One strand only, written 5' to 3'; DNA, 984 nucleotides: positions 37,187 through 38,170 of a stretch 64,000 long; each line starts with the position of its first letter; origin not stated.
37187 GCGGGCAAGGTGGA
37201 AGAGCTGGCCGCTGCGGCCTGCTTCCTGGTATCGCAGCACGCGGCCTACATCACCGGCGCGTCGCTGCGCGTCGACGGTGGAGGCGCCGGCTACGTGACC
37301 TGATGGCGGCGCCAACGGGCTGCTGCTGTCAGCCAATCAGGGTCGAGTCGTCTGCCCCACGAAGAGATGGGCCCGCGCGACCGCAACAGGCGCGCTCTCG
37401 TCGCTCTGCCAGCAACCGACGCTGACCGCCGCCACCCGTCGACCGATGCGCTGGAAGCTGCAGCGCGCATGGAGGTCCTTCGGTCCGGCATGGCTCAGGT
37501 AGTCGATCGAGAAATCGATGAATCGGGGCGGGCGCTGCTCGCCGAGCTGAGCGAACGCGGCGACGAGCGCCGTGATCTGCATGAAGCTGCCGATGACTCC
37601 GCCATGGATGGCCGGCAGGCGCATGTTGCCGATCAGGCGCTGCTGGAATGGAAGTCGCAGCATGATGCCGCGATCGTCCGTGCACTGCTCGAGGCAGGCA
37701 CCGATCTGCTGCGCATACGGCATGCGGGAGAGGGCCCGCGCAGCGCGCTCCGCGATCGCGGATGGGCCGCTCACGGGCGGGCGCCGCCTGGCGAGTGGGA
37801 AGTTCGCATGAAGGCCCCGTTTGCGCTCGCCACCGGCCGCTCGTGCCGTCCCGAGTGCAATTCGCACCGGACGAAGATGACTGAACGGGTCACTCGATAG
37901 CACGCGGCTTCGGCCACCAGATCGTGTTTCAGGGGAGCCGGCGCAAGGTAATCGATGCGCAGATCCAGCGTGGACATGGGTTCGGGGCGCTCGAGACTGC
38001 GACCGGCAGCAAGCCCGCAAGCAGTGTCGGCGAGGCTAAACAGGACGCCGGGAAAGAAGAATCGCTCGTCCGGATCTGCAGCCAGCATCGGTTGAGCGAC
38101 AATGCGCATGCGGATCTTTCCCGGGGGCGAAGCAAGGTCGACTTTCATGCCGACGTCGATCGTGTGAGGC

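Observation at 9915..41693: Recurring 19-nt partly palindromic motif upstream of at least five plus-strand transcription units of the catabolic island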

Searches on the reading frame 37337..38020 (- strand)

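Call 11: search_protein_families(library=pfam, proteins=[window:37337-38020:-])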
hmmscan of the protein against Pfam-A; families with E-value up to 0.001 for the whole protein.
window:37337-38020:- (227 aa): 2 families
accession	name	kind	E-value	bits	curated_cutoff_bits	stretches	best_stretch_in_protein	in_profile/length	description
PF03061.28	4HBT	-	4.2e-09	37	20.6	1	138-208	4-75/79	Thioesterase superfamily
PF13622.12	4HBT_3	-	1.4e-06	28.9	24.3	1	139-217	9-80/83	Acyl-CoA thioesterase N-terminal domain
